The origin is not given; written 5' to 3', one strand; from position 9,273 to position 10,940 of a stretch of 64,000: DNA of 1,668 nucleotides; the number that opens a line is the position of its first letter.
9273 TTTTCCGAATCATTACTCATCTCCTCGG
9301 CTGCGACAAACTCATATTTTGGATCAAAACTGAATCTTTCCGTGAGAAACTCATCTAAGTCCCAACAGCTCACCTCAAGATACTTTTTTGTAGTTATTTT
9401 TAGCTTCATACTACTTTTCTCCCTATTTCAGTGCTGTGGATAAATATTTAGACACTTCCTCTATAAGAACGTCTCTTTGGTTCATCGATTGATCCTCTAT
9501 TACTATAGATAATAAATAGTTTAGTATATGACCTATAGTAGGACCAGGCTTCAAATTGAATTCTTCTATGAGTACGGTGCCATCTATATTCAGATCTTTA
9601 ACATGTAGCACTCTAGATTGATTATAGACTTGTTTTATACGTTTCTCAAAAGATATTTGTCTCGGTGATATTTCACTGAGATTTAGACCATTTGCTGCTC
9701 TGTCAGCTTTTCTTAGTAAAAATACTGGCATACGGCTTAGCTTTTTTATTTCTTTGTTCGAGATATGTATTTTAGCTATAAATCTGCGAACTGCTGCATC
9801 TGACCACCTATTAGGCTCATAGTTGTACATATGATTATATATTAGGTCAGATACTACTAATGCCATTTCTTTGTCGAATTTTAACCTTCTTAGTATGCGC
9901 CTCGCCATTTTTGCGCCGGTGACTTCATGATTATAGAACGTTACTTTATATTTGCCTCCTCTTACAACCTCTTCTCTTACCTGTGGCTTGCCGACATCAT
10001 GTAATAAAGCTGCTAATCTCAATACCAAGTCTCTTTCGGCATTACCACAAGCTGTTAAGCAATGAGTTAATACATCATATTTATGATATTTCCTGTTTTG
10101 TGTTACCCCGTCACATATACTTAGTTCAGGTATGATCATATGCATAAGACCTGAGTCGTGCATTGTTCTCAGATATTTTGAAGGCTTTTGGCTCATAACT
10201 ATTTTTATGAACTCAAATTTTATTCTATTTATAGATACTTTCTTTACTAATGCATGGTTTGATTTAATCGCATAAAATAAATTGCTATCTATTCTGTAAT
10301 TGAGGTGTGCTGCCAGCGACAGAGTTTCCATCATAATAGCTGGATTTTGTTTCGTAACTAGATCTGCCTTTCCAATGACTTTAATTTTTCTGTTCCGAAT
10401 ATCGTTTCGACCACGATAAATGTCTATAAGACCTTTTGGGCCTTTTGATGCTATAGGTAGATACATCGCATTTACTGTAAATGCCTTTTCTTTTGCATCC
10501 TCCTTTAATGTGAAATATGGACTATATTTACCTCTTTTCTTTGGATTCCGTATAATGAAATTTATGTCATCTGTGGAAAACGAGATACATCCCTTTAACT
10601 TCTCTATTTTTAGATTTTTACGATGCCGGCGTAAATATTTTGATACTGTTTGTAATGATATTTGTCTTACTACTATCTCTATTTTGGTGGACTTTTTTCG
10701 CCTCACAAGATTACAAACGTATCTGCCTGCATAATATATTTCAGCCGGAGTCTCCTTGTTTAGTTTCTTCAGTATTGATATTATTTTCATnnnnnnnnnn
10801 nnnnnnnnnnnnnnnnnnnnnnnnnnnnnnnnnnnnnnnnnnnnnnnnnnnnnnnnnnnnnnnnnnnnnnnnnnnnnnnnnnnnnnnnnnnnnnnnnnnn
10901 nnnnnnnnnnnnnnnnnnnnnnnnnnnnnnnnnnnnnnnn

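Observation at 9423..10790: Two CCA-adding-enzyme paralogs, one with replaced catalytic carboxylates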

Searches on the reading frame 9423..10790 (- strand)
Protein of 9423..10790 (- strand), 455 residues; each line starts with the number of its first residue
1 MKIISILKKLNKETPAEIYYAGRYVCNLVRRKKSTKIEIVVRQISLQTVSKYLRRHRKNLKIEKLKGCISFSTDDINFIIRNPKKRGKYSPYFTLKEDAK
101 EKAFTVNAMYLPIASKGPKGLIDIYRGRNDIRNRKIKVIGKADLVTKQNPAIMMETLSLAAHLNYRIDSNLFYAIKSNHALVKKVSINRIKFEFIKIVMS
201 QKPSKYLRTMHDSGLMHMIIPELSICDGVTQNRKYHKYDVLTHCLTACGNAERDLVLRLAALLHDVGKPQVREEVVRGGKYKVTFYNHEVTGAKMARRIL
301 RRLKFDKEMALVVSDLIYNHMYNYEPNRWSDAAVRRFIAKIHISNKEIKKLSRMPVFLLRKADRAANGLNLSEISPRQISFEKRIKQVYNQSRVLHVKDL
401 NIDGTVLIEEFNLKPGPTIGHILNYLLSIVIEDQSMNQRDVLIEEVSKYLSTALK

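Call 3: search_protein_families(library=pfam, proteins=[window:9423-10790:-], max_evalue=0.1)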
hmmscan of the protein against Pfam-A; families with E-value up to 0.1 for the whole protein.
window:9423-10790:- (455 aa): 5 families
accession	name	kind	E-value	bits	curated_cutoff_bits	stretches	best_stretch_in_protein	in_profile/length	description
PF12627.12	PolyA_pol_RNAbd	-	1.2e-13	51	22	1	164-223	1-60/64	Probable RNA and SrmB- binding site of polymerase A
PF13735.12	tRNA_NucTran2_2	-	1.1e-12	48.6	27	1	295-445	23-148/149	tRNA nucleotidyltransferase domain 2 putative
PF01966.28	HD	-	2.2e-11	44.5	22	1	239-326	7-91/116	HD domain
PF01743.26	PolyA_pol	-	7.4e-07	30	23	1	81-136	73-125/126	Poly A polymerase head domain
PF23750.1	RsgI_M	-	0.031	15.3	25.3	1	390-445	18-74/133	Anti-sigma factor RsgI-like central domain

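Call 6: search_dna_similar(query=window:9423-10790:-, collection=phages, mode=protein, max_rows=40)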
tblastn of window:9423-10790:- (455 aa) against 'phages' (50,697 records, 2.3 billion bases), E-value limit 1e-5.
Records with a match: 67; places in all: 67; records where one place covers at least 80% of the query: 15.
Best place of each record, by identity: <60% 67.
By first word of the organism name: Bacteriophage 18; Prevotella 9; Sinorhizobium 7; Erwinia 6; uncultured 5; Mycobacterium 3; Vibrio 3; Acidianus 2; Acinetobacter 2; Listeria 2; and 10 more.
By host as written in the record: - 29; Prevotella sp. 9; Sinorhizobium meliloti 7; Acidianus sp. CHAS 2; Erwinia amylovora 1/79Sm 2; Erwinia pyrifoliae 2; Erwinia amylovora TS3128 2; Listeria monocytogenes 2; and 11 more.
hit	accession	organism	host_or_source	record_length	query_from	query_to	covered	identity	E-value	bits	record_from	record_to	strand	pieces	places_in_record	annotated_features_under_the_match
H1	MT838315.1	Bacteriophage sp.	human fecal samples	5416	51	451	88%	29.9%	4e-36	147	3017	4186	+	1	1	record has no annotation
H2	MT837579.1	Bacteriophage sp.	human fecal samples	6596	2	443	97%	27.1%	1e-31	134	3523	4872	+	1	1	record has no annotation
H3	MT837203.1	Bacteriophage sp.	human fecal samples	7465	2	444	97%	26.9%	6e-31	132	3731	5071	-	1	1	record has no annotation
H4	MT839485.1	Bacteriophage sp.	human fecal samples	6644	67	448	84%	31.0%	1e-34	143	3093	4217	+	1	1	record has no annotation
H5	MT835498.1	Bacteriophage sp.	human fecal samples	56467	95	442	76%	33.0%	2e-41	164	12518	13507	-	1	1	record has no annotation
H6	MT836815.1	Bacteriophage sp.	human fecal samples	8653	67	448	84%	28.8%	5e-34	141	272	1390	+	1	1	record has no annotation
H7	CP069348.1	Clostridioides phage pCD1602_4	water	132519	97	455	79%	30.2%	3e-39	157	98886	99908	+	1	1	record has no annotation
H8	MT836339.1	Bacteriophage sp.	human fecal samples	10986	67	450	84%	27.1%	9e-29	125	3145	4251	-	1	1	record has no annotation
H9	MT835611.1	Bacteriophage sp.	human fecal samples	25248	94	438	76%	28.9%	1e-31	134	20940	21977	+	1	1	record has no annotation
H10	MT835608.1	Bacteriophage sp.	human fecal samples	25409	81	443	80%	27.3%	3e-20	100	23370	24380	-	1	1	record has no annotation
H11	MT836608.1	Bacteriophage sp.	human fecal samples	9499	94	437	76%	28.4%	1e-32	137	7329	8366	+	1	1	record has no annotation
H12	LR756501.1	uncultured phage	metagenomic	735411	94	441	76%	27.5%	7e-29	126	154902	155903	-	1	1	record has no annotation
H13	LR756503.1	uncultured phage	metagenomic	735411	94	441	76%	27.5%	7e-29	126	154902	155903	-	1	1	record has no annotation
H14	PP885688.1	Tunturiibacter phage Tunturi_5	Tunturiibacter psychrotolerans X4BP1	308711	97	449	78%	26.7%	4e-17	91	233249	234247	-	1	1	tRNA nucleotidyltransferase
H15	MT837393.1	Bacteriophage sp.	human fecal samples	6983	81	452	82%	25.0%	1e-13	79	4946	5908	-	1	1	record has no annotation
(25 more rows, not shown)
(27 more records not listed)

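Call 8: find_homologous_proteins(query=window:9423-10790:-, max_evalue=0.00001)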
Query window:9423-10790:- (455 aa): 3045 proteins with E <= 0.00001 among 8000 candidates; the best 120 are listed.
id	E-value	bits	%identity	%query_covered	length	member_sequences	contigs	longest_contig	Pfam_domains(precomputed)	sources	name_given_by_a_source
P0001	1.9e-265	898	88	100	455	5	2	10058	PF01743.27,PF12627.13,PF01966.29,PF13735.13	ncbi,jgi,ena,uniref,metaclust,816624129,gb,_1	ncbi:hypothetical protein LCGC14_1661200 [marine sediment metagenome]|uniref:HD/PDEase domain-contai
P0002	1.5e-257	872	86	100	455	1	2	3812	PF12627.13,PF01966.29,PF13735.13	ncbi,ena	-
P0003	1.0e-219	748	73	100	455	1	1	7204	PF01743.27,PF12627.13,PF01966.29,PF13735.13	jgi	jgi:putative nucleotidyltransferase with HDIG domain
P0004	2.6e-211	720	70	100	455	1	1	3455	PF01743.27,PF12627.13,PF01966.29,PF13735.13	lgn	-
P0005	1.5e-204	698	68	100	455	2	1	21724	PF01743.27,PF12627.13,PF01966.29,PF13735.13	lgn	-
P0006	1.4e-184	632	61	100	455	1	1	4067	PF12627.13,PF01966.29,PF13735.13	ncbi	-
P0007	1.1e-183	629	61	100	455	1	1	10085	PF01743.27,PF12627.13,PF01966.29,PF13735.13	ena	-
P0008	1.8e-180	618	60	100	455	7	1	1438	PF01743.27,PF12627.13,PF01966.29,PF13735.13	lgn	-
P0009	5.0e-180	617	59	100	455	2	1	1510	PF01743.27,PF12627.13,PF01966.29,PF13735.13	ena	-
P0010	5.1e-180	617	58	100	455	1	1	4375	PF01743.27,PF12627.13,PF01966.29,PF13735.13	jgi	jgi:poly(A) polymerase/tRNA nucleotidyltransferase (CCA-adding enzyme)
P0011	1.2e-179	616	60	100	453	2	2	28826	PF01743.27,PF12627.13,PF01966.29,PF13735.13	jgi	-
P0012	9.1e-178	610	58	100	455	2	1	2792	PF01743.27,PF12627.13,PF01966.29,PF13735.13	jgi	-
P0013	1.5e-176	606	59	100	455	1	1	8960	PF01743.27,PF12627.13,PF01966.29,PF13735.13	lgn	-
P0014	3.8e-176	604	57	100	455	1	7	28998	PF01743.27,PF12627.13,PF01966.29,PF13735.13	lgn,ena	-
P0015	4.6e-176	604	60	97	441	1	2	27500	PF12627.13,PF01966.29,PF13735.13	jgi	jgi:putative nucleotidyltransferase with HDIG domain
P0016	8.1e-176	603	57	100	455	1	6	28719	PF01743.27,PF12627.13,PF01966.29,PF13735.13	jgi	-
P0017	1.3e-175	602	59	100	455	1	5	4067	PF01743.27,PF12627.13,PF01966.29,PF13735.13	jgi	jgi:tRNA nucleotidyltransferase/poly(A) polymerase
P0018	2.0e-175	602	58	100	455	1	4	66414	PF01743.27,PF12627.13,PF01966.29,PF13735.13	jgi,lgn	-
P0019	2.2e-175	602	59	100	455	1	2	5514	PF01743.27,PF12627.13,PF01966.29,PF13735.13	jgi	-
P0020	3.6e-175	601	57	100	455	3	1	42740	PF01743.27,PF12627.13,PF01966.29,PF13735.13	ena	-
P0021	7.4e-175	600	58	100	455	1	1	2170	PF01743.27,PF12627.13,PF01966.29,PF13735.13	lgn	-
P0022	1.5e-174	599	57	100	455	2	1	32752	PF01743.27,PF12627.13,PF01966.29,PF13735.13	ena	-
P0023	2.1e-174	598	58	100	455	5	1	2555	PF01743.27,PF12627.13,PF01966.29,PF13735.13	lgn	-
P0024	3.0e-174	598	58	100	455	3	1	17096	PF01743.27,PF12627.13,PF01966.29,PF13735.13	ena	-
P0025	4.6e-174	597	57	100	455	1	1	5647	PF01743.27,PF12627.13,PF01966.29,PF13735.13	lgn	-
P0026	1.0e-173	596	58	100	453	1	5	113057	PF01743.27,PF12627.13,PF01966.29,PF13735.13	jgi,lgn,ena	-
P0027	1.2e-173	596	57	100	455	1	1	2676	PF01743.27,PF12627.13,PF01966.29,PF13735.13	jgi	jgi:tRNA nucleotidyltransferase (CCA-adding enzyme)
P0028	3.2e-173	595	58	100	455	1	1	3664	PF01743.27,PF12627.13,PF01966.29,PF13735.13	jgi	-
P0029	1.5e-172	592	56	100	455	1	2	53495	PF01743.27,PF12627.13,PF01966.29,PF13735.13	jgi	-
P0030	1.5e-172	592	57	100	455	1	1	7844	PF01743.27,PF12627.13,PF01966.29,PF13735.13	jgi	jgi:tRNA nucleotidyltransferase (CCA-adding enzyme)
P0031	1.0e-171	590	56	100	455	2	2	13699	PF01743.27,PF12627.13,PF01966.29,PF13735.13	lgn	-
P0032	1.1e-171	590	56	100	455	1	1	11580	PF01743.27,PF12627.13,PF01966.29,PF13735.13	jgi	jgi:poly(A) polymerase/tRNA nucleotidyltransferase (CCA-adding enzyme)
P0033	2.3e-171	589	57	100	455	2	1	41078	PF01743.27,PF12627.13,PF01966.29,PF13735.13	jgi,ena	-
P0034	8.3e-171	587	57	100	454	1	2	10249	PF01743.27,PF12627.13,PF01966.29,PF13735.13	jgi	jgi:poly(A) polymerase/tRNA nucleotidyltransferase (CCA-adding enzyme)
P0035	1.1e-170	586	57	100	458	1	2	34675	PF01743.27,PF12627.13,PF01966.29,PF13735.13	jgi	-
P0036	3.2e-170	585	56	100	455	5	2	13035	PF01743.27,PF12627.13,PF01966.29,PF13735.13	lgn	-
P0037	9.7e-169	580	54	100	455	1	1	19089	PF01743.27,PF12627.13,PF01966.29,PF13735.13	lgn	-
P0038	5.2e-167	574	56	100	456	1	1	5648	PF01743.27,PF12627.13,PF01966.29,PF13735.13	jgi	jgi:poly(A) polymerase/tRNA nucleotidyltransferase (CCA-adding enzyme)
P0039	3.0e-166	572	54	100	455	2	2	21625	PF01743.27,PF12627.13,PF01966.29,PF13735.13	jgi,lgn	jgi:tRNA nucleotidyltransferase (CCA-adding enzyme)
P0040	3.7e-166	571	55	100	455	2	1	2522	PF01743.27,PF12627.13,PF01966.29,PF13735.13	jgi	-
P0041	1.5e-165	569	55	100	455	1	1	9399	PF01743.27,PF12627.13,PF01966.29,PF13735.13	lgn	-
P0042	4.6e-165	568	56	100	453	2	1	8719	PF01743.27,PF12627.13,PF01966.29,PF13735.13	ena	-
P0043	1.7e-161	556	55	100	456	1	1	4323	PF12627.13,PF01966.29,PF13735.13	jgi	-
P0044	4.4e-161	555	55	99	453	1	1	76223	PF01743.27,PF12627.13,PF01966.29,PF13735.13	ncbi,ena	-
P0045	9.9e-160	550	56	100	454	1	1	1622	PF01743.27,PF12627.13,PF01966.29,PF13735.13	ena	-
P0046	2.9e-159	549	54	100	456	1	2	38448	PF01743.27,PF12627.13,PF01966.29,PF13735.13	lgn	-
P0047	1.1e-157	543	54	100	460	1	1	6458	PF01743.27,PF12627.13,PF01966.29,PF13735.13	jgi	-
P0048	1.4e-157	543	53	100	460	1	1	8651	PF01743.27,PF12627.13,PF01966.29,PF13735.13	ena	-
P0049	7.2e-155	534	55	100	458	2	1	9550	PF01743.27,PF12627.13,PF01966.29,PF13735.13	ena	-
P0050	7.3e-153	528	53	100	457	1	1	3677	PF01743.27,PF12627.13,PF01966.29,PF13735.13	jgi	jgi:poly(A) polymerase/tRNA nucleotidyltransferase (CCA-adding enzyme)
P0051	7.6e-153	527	53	100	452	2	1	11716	PF12627.13,PF01966.29,PF13735.13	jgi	-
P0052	3.5e-152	525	93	56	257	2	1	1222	PF01966.29,PF13735.13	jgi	jgi:poly(A) polymerase/tRNA nucleotidyltransferase (CCA-adding enzyme)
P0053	5.5e-152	525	55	100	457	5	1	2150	PF01743.27,PF12627.13,PF01966.29,PF13735.13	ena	-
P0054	1.9e-151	523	53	100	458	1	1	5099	PF01743.27,PF12627.13,PF01966.29,PF13735.13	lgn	-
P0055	2.1e-151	523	51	100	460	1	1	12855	PF01743.27,PF12627.13,PF01966.29,PF13735.13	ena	-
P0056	2.4e-151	523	54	99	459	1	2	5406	PF01743.27,PF12627.13,PF01966.29,PF13735.13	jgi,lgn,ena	-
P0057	1.2e-150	520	53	100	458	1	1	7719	PF01743.27,PF12627.13,PF01966.29,PF13735.13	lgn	-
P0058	6.7e-150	518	52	100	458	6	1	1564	PF01743.27,PF12627.13,PF01966.29,PF13735.13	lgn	-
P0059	1.7e-149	516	53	100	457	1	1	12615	PF01743.27,PF12627.13,PF01966.29,PF13735.13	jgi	-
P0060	5.8e-149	515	53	100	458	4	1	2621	PF01743.27,PF12627.13,PF01966.29,PF13735.13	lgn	-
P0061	8.3e-149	514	50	99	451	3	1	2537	PF12627.13,PF01966.29,PF13735.13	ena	-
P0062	8.9e-149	514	54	100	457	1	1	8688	PF01743.27,PF12627.13,PF01966.29,PF13735.13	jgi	-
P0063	9.3e-149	514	53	100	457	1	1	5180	PF01743.27,PF12627.13,PF01966.29,PF13735.13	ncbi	-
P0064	1.6e-148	513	53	100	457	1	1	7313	PF01743.27,PF12627.13,PF01966.29,PF13735.13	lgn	-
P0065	3.0e-148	512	54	100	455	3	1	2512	PF01743.27,PF12627.13,PF01966.29,PF13735.13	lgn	-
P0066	9.0e-148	511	53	100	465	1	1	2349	PF01743.27,PF12627.13,PF01966.29,PF13735.13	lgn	-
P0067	1.2e-147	510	51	100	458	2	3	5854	PF01743.27,PF12627.13,PF01966.29,PF13735.13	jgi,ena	-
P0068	1.7e-147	510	52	100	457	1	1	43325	PF01743.27,PF12627.13,PF01966.29,PF13735.13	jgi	-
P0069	5.6e-147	508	53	100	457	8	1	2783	PF01743.27,PF12627.13,PF01966.29,PF13735.13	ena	-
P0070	6.2e-146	505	52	100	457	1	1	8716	PF01743.27,PF12627.13,PF01966.29,PF13735.13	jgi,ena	-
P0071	3.1e-145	502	51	100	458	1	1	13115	PF01743.27,PF12627.13,PF01966.29,PF13735.13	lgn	-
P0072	2.2e-144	500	52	100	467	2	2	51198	PF01743.27,PF12627.13,PF01966.29,PF13735.13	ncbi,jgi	-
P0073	1.2e-142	494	50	100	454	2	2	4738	PF01743.27,PF12627.13,PF01966.29,PF13735.13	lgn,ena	-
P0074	8.4e-142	491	50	100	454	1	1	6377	PF01743.27,PF12627.13,PF01966.29,PF13735.13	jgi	-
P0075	1.5e-141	490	49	100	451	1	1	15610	PF01743.27,PF12627.13,PF01966.29,PF13735.13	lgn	-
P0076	1.6e-141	490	49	100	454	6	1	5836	PF01743.27,PF12627.13,PF01966.29,PF13735.13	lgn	-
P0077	3.2e-141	489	49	100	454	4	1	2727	PF01743.27,PF12627.13,PF01966.29,PF13735.13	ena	-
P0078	6.7e-141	488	50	100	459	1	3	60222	PF01743.27,PF12627.13,PF01966.29,PF13735.13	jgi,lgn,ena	-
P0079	4.0e-140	486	49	100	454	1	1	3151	PF01743.27,PF12627.13,PF01966.29,PF13735.13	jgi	-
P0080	4.9e-140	485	48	100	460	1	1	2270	PF01743.27,PF01966.29,PF13735.13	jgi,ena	-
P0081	1.1e-139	484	49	100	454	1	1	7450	PF01743.27,PF12627.13,PF01966.29,PF13735.13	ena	-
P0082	1.3e-139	484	50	100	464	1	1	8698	PF01743.27,PF01966.29,PF13735.13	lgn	-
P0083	1.7e-139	484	50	100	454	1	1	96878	PF01743.27,PF12627.13,PF01966.29,PF13735.13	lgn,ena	-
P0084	9.6e-139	481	49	100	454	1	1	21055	PF01743.27,PF12627.13,PF01966.29,PF13735.13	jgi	jgi:putative nucleotidyltransferase with HDIG domain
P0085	2.2e-138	480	50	96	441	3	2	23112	PF01743.27,PF01966.29,PF13735.13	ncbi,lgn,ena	-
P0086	1.8e-137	477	47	100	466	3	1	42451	PF12627.13,PF01966.29,PF13735.13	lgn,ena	-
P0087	1.9e-137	477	49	100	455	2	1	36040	PF01743.27,PF12627.13,PF01966.29,PF13735.13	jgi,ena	-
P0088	2.3e-137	476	49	100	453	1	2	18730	PF01743.27,PF12627.13,PF01966.29,PF13735.13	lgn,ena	-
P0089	5.0e-137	475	62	74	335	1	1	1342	PF12627.13,PF01966.29,PF13735.13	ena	-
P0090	6.6e-137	475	49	100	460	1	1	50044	PF01743.27,PF12627.13,PF01966.29,PF13735.13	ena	-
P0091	9.3e-136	471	49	100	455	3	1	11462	PF01743.27,PF12627.13,PF01966.29,PF13735.13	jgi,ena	-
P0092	2.3e-135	470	47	100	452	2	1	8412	PF01743.27,PF12627.13,PF01966.29,PF13735.13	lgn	-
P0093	4.8e-135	469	47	100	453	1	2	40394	PF01743.27,PF12627.13,PF01966.29,PF13735.13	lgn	-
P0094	7.1e-135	468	48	100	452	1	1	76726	PF01743.27,PF12627.13,PF01966.29,PF13735.13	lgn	-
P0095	1.2e-134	468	48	100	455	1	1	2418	PF01743.27,PF12627.13,PF01966.29,PF13735.13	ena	-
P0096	2.8e-133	463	46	100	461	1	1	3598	PF01743.27,PF12627.13,PF01966.29,PF13735.13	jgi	jgi:tRNA nucleotidyltransferase (CCA-adding enzyme)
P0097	4.6e-133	462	48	99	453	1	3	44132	PF01743.27,PF12627.13,PF01966.29,PF13735.13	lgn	-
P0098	5.5e-133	462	47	97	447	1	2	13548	PF01743.27,PF12627.13,PF01966.29,PF13735.13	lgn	-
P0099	1.2e-132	461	49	100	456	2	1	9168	PF01743.27,PF12627.13,PF01966.29,PF13735.13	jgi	-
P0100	2.2e-132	460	47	100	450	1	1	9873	PF01743.27,PF12627.13,PF01966.29,PF13735.13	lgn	-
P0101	2.4e-132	460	48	100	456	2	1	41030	PF01743.27,PF12627.13,PF01966.29,PF13735.13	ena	-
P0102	3.4e-132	459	48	99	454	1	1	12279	PF01743.27,PF12627.13,PF01966.29,PF13735.13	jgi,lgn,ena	-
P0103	9.7e-132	458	46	99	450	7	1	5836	PF12627.13,PF01966.29,PF13735.13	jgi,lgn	jgi:poly(A) polymerase/tRNA nucleotidyltransferase (CCA-adding enzyme)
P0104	3.8e-131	456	47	100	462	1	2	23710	PF01743.27,PF12627.13,PF01966.29,PF13735.13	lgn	-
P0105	2.1e-130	454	47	100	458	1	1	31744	PF01743.27,PF12627.13,PF01966.29,PF13735.13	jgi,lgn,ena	-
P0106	7.4e-129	448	46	100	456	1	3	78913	PF01743.27,PF12627.13,PF01966.29,PF13735.13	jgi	-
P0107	7.3e-128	445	63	67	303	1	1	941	PF12627.13,PF01966.29,PF13735.13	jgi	-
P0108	1.5e-127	444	47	100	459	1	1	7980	PF01743.27,PF12627.13,PF01966.29,PF13735.13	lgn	-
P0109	2.2e-126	440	46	100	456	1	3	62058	PF12627.13,PF01966.29,PF13735.13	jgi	-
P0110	2.7e-126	440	46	100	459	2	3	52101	PF12627.13,PF01966.29,PF13735.13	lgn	-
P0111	4.3e-126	439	56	77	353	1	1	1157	PF12627.13,PF01966.29,PF13735.13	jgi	-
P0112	4.5e-126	439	57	77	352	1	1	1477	PF12627.13,PF01966.29,PF13735.13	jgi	jgi:tRNA nucleotidyltransferase (CCA-adding enzyme)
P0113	3.1e-125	437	46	100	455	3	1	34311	PF01743.27,PF12627.13,PF01966.29,PF13735.13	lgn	-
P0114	7.3e-125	435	54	79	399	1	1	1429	PF01743.27,PF12627.13,PF01966.29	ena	-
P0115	1.7e-120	421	49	83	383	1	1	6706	PF12627.13,PF01966.29,PF13735.13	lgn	-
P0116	1.8e-118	414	45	92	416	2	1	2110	PF12627.13,PF01966.29,PF13735.13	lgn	-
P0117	2.2e-118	414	44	100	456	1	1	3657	PF01743.27,PF12627.13,PF01966.29,PF13735.13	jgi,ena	-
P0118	2.8e-118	414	44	100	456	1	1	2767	PF01743.27,PF12627.13,PF01966.29,PF13735.13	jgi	jgi:tRNA nucleotidyltransferase (CCA-adding enzyme)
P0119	4.7e-118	413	44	100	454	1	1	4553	PF12627.13,PF01966.29,PF13735.13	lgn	-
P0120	3.4e-116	407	43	100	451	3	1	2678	PF12627.13,PF01966.29,PF13735.13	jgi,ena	-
